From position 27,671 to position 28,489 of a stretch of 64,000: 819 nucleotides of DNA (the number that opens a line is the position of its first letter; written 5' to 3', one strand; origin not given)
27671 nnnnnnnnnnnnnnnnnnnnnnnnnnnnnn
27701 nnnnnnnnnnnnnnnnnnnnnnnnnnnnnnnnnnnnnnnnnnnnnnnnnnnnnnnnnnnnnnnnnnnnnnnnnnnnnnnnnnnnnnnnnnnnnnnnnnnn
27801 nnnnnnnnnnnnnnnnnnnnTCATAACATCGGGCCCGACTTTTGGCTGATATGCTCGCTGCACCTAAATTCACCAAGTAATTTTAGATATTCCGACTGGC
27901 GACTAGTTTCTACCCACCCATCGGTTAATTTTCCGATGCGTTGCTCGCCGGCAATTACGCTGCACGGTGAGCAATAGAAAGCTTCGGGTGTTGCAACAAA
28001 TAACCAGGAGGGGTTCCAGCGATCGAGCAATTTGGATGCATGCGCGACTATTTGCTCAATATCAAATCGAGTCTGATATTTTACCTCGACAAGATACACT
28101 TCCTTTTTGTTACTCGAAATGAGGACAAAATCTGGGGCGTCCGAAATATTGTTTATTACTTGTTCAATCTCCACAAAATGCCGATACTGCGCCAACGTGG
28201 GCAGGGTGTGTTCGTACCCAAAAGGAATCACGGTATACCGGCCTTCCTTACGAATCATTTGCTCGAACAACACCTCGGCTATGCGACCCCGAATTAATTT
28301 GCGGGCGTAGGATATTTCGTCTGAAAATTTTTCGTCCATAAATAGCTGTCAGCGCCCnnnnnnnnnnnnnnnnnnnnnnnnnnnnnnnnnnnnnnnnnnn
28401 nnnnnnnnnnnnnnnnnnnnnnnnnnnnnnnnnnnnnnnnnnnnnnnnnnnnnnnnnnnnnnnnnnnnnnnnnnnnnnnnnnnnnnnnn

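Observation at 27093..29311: Tight three-gene low-GC cassette (unknown 317-aa helical protein, PD-(D/E)xK-like nuclease, NYN-domain protein): candidate undescribed defense system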

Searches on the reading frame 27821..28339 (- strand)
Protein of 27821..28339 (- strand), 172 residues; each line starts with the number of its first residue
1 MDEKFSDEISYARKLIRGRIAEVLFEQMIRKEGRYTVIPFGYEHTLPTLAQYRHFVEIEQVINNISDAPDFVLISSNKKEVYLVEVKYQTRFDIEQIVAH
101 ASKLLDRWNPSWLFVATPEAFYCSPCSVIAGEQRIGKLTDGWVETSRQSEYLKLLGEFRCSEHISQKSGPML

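Call 5: search_protein_families(library=pfam, proteins=[window:27821-28339:-], max_evalue=1)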
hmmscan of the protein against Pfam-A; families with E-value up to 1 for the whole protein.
window:27821-28339:- (172 aa): 2 families
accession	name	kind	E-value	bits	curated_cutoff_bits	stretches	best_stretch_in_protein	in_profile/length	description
PF20472.4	PDDEXK_11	-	0.054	13.7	23.7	1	35-90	22-72/145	PD-(D/E)XK nuclease superfamily domain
PF25569.1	TPR_ZFYVE26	-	0.1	13.3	27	0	74-104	79-109/123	ZFYVE26-like, TPR repeats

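Call 6: search_protein_families(library=padloc, proteins=[window:27821-28339:-], max_evalue=1)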
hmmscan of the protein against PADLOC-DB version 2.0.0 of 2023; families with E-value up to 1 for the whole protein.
window:27821-28339:- (172 aa): 2 families
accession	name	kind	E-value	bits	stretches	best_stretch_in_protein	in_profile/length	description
PDLC02297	AbiEii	-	0.011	13.1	1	26-87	109-170/307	AbiEii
PDLC03548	REase_II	-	0.03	11.7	1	10-90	144-219/290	Type II restriction enzyme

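Call 7: search_protein_families(library=ncbifam, proteins=[window:27821-28339:-], max_evalue=1)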
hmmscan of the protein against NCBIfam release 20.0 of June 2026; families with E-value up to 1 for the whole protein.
window:27821-28339:- (172 aa): 1 family
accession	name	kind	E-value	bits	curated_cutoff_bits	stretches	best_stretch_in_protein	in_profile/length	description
NF045831.1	restrict_HinfI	equivalog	0.12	11.7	175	0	64-105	136-179/264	HinfI family type II restriction enzyme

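Call 19: find_homologous_proteins(query=window:27821-28339:-)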
Query window:27821-28339:- (172 aa): 247 proteins with E <= 0.001 among 283 candidates; the best 120 are listed.
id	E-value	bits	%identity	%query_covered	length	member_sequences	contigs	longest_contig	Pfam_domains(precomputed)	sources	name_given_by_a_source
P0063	9.4e-111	385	100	100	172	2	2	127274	-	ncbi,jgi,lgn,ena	ncbi:MAG: hypothetical protein WCT10_00925 [Patescibacteria group bacterium]|jgi:hypothetical protei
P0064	5.3e-64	233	66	90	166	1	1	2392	-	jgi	jgi:hypothetical protein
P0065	4.7e-63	230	69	87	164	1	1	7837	-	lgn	-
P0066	2.0e-62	228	65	89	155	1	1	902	-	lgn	-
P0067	2.9e-62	227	66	87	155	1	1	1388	-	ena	-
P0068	1.0e-61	226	68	87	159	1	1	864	-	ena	-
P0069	3.8e-61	224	66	87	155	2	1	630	-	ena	-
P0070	1.5e-60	222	64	92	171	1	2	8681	-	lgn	-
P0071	1.9e-60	221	65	87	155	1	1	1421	-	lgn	-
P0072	2.3e-60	221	63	87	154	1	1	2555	-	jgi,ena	-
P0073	9.5e-60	219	64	86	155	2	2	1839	-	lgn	-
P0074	1.1e-59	219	64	88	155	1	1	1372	-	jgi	jgi:hypothetical protein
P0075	1.4e-59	219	63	87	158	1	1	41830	-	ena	-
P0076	1.8e-59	218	63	88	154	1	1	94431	-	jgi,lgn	jgi:hypothetical protein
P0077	2.0e-59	218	62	88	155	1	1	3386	-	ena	-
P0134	3.2e-56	208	59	87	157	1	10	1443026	-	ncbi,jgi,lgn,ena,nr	ncbi:TPA: hypothetical protein DCZ46_03110 [Candidatus Campbellbacteria bacterium]|nr:MAG: seg [Cand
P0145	1.0e-55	206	60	87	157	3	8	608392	-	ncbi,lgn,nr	ncbi:MAG: hypothetical protein HYY86_02750 [Candidatus Harrisonbacteria bacterium]|nr:hypothetical p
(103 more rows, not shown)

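Call 20: find_encoding_contigs(protein=P0134, flank=5000, max_places=3)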
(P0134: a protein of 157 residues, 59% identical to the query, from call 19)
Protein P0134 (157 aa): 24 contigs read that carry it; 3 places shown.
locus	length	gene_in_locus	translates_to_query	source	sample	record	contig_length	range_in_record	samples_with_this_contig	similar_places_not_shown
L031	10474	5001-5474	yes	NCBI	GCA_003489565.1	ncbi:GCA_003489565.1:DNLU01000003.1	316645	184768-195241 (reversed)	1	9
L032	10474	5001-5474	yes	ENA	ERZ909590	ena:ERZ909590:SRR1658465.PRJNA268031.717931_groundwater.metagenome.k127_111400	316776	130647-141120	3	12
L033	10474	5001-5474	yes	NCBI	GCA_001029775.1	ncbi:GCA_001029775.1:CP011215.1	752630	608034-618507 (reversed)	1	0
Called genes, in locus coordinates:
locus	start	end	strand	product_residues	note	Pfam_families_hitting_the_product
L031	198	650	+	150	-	-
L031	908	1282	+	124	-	PF04977:DivIC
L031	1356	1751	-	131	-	-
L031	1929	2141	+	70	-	-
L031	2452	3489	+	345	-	PF05496:RuvB_N (weak), PF00004:AAA, PF13173:AAA_14 (weak), PF13401:AAA_22 (faint), PF13177:DNA_pol3_delta2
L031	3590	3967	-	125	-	-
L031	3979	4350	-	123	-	-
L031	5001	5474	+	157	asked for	-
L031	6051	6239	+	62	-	-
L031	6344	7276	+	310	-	-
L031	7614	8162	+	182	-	PF04981:NMD3 (weak)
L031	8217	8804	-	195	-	PF13302:Acetyltransf_3, PF13420:Acetyltransf_4, PF00583:Acetyltransf_1 (weak)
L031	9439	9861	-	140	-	-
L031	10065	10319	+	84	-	-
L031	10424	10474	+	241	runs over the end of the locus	PF02616:SMC_ScpA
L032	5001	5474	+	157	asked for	-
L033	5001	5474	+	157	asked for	-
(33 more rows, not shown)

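Call 21: find_encoding_contigs(protein=P0145, flank=5000, max_places=3)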
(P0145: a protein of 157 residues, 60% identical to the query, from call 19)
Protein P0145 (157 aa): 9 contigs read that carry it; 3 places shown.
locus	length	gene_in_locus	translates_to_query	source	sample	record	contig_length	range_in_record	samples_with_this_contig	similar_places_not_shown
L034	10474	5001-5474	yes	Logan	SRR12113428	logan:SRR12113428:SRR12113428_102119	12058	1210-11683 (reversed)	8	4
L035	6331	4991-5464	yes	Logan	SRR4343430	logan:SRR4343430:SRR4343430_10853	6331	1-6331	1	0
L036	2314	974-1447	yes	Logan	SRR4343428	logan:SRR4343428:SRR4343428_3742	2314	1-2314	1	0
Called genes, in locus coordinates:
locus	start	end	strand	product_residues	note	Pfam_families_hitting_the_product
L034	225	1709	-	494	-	PF00239:Resolvase, PF07508:Recombinase, PF13408:Zn_ribbon_recom (weak)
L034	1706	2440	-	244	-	PF23343:REP_ORF2-G2P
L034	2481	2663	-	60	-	-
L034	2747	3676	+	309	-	-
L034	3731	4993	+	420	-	-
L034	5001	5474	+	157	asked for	-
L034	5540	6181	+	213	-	-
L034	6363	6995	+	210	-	PF02661:Fic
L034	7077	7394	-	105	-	PF12732:YtxH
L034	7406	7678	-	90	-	-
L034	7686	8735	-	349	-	PF00438:S-AdoMet_synt_N, PF02772:S-AdoMet_synt_M, PF02773:S-AdoMet_synt_C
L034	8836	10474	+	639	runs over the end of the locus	-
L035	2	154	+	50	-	?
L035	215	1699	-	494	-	PF00239:Resolvase, PF07508:Recombinase, PF13408:Zn_ribbon_recom (weak)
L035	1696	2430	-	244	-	PF23343:REP_ORF2-G2P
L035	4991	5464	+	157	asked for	-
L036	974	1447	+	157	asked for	-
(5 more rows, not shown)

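Call 29: find_related_loci(query=A2, collection=metagenome_contigs, flank=4000)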
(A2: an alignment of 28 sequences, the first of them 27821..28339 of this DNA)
Query A2 (172 aa) in metagenome_contigs; peptide patterns used: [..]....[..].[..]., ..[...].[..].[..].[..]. (x = any residue, [..] = any of these).
111 stretches matched a pattern; 63 encode a relative of the query (tblastn E <= 1e-3); 62 distinct loci.
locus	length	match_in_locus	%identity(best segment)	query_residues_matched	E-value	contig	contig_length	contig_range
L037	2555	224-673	63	9-158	5e-68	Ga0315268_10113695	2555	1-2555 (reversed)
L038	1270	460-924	62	4-158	1e-69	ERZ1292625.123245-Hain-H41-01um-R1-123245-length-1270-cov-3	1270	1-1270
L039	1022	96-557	59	5-158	3e-70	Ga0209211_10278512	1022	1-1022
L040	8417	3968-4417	63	9-158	1e-64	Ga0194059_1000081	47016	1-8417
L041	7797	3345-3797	61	8-158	6e-64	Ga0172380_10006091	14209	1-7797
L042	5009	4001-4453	62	9-159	6e-64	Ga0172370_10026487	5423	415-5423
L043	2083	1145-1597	59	8-158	5e-65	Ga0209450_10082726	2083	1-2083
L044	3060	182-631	61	9-158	7e-64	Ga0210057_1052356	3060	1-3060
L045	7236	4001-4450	61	9-158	1e-63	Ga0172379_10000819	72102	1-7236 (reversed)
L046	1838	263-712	63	9-158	3e-65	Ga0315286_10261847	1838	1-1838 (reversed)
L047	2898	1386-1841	61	7-158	2e-63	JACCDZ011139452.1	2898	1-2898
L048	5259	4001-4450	59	9-158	1e-62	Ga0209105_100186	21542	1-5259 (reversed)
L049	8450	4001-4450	59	9-158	1e-62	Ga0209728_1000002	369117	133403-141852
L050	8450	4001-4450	59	9-158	1e-62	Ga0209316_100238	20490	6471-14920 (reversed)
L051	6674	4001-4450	59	9-158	1e-62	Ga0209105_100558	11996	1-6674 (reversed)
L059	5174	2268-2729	59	5-158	1e-61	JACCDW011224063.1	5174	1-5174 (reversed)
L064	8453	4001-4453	58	8-158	6e-61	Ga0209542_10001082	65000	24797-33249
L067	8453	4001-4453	58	8-158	2e-60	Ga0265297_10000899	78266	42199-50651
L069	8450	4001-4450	59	9-158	1e-58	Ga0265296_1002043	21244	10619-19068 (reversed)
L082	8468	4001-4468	52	1-158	6e-51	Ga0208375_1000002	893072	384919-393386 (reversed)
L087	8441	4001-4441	44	9-150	9e-38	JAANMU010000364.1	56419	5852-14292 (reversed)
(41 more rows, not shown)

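Call 37: predict_structure(alignment_id=A2)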
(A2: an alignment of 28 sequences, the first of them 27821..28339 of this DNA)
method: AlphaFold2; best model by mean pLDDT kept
length: 172 residues; sequences in the alignment: 28
mean_pLDDT: 89.2   pTM: 0.83
mean pLDDT of the five models: 89.2, 89.3, 89.0, 87.2, 87.1
residues with pLDDT >= 90: 108; 70-90: 49; 50-70: 13; < 50: 2
segments of 3 or more residues with pLDDT < 50: none
pLDDT, mean of each block of 10 residues (from residue 1): 78 92 97 94 85 86 86 92 95 97 91 97 98 98 97 88 53 52
secondary structure, 60 per line:
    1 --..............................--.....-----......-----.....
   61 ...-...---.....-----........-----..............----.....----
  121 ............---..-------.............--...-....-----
elements in order: H3-32 E35-39 H45-50 H56-63 E71-75 E81-88 H94-107 E112-116 E121-125 H126-132 H145-157 H164-167

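Call 48: search_protein_families(library=pfam, proteins=[L064:3019-3711:-, L064:5712-6470:+, L064:6314-7621:+], max_evalue=0.01)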
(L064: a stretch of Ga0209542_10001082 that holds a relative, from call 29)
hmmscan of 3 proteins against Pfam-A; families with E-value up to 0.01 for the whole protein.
L064:3019-3711:- (230 aa): 0 families

L064:5712-6470:+ (252 aa): 5 families
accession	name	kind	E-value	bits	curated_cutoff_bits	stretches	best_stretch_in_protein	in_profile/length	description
PF00132.30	Hexapep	-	1.4e-27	94.6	27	4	38-71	2-35/36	Bacterial transferase hexapeptide (six repeats)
PF25084.1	LbH_EIF2B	-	2.7e-12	47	54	1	93-172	7-83/105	EIF2B subunit epsilon LbH domain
PF14602.12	Hexapep_2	-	3.4e-09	36.7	27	1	37-70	1-32/34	Hexapeptide repeat of succinyl-transferase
PF21711.3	DCTN5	-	0.00025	21.2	40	0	38-126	34-126/182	Dynactin subunit 5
PF25087.1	GMPPB_C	-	0.00043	20.4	39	1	92-172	19-91/110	GMPPB C-terminal domain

L064:6314-7621:+ (435 aa): 4 families
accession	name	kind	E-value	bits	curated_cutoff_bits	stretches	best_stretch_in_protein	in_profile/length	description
PF02770.24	Acyl-CoA_dh_M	-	1.5e-13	51.1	33.3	1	179-269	2-97/97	Acyl-CoA dehydrogenase, middle domain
PF00441.29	Acyl-CoA_dh_1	-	8.1e-09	36.2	22.4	1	281-430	1-149/150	Acyl-CoA dehydrogenase, C-terminal domain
PF02771.21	Acyl-CoA_dh_N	-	4.8e-07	30.6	22.9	1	98-174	33-112/113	Acyl-CoA dehydrogenase, N-terminal domain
PF08028.16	Acyl-CoA_dh_2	-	0.0004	21.1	22.7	1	297-403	2-117/134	Acyl-CoA dehydrogenase, C-terminal domain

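Call 64: find_related_loci(query=A2, collection=viral_contigs, flank=5000)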
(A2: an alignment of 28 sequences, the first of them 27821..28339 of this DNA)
Query A2 (172 aa) in viral_contigs; peptide patterns used: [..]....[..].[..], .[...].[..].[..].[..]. (x = any residue, [..] = any of these).
91 stretches matched a pattern, but none encodes a relative of the query by tblastn (E <= 1e-3).

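Call 69: search_protein_families(library=phrogs, proteins=[window:27821-28339:-], max_evalue=0.1)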
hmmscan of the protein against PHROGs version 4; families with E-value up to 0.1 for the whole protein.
window:27821-28339:- (172 aa): 1 family
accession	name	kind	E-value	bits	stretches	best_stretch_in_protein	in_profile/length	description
phrog_15293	-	unknown function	0.081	13.7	0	57-117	26-86/156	-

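Call 71: search_solved_structures(query=A2, max_evalue=1)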
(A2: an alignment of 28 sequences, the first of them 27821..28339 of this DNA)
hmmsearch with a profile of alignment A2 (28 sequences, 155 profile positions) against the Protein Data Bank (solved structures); distinct sequences matched with E-value up to 1: 4.
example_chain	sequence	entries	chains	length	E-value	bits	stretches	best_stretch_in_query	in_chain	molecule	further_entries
27xj_A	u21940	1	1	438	0.34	13.9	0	86-152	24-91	glucan 1,4-alpha-glucosidase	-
2yp6_A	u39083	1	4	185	0.38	13.8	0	35-83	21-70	THIOREDOXIN FAMILY PROTEIN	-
4hqz_A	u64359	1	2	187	0.4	13.7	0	35-83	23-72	Thioredoxin family protein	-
2elj_A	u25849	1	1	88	0.54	13.3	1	55-76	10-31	Transcriptional adapter 2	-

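Call 83: search_protein_families(library=pfam, proteins=[L040:1019-3955:+, L045:1296-3938:+, L082:1469-3916:+, L051:3160-3927:+, L051:4701-6530:+, L059:858-2219:+, L067:4515-6761:-, L069:3434-3946:+, L087:2172-3734:+, L041:3810-4349:+], max_evalue=0.001)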
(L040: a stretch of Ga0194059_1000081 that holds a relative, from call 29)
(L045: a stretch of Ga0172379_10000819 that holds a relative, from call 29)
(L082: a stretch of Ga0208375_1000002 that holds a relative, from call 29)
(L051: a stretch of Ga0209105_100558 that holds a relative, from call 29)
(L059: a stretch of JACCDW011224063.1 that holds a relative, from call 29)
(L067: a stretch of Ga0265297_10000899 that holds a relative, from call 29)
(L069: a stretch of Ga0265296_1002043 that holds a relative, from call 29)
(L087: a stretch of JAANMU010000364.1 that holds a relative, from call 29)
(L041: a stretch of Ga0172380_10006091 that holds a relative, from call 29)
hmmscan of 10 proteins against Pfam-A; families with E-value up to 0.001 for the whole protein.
L040:1019-3955:+ (978 aa): 0 families

L045:1296-3938:+ (880 aa): 1 family
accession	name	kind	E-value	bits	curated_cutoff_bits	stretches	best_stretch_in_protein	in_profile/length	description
PF14072.11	DndB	-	7.8e-12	45.3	29.1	1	351-632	2-248/338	DNA-sulfur modification-associated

L082:1469-3916:+ (815 aa): 0 families

L051:3160-3927:+ (255 aa): 0 families

L051:4701-6530:+ (609 aa): 4 families
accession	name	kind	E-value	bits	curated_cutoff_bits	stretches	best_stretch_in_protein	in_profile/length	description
PF01380.27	SIS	-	1.7e-49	167.4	25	2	292-420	1-130/131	SIS domain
PF13522.11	GATase_6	-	2.4e-17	63.6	27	1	67-185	11-120/130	Glutamine amidotransferase domain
PF13537.11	GATase_7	-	1.1e-14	54.9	25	1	74-199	3-121/123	Glutamine amidotransferase domain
PF13230.11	GATase_4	-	0.00021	20.7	23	1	32-141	36-145/272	Glutamine amidotransferases class-II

L059:858-2219:+ (453 aa): 3 families
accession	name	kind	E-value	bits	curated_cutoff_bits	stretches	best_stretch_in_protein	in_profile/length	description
PF18134.7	AGS_C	-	8.3e-35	120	26.7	1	338-450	13-129/129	Adenylyl/Guanylyl and SMODS C-terminal sensor domain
PF18144.7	SMODS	-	5e-30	105.3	26.5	1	1-165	1-164/164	Second Messenger Oligonucleotide or Dinucleotide Synthetase domain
PF21654.3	DncV-like_NTFase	-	1.5e-09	39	24.9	1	50-129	4-87/90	Cyclic GMP-AMP synthase DncV-like, nucleotidyltransferase domain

L067:4515-6761:- (748 aa): 0 families

L069:3434-3946:+ (170 aa): 1 family
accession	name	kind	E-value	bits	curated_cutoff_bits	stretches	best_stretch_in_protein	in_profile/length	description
PF10648.15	Gmad2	-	3.4e-12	46.9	25.7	1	63-135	2-69/86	Immunoglobulin-like domain of bacterial spore germination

L087:2172-3734:+ (520 aa): 0 families

L041:3810-4349:+ (179 aa): 0 families
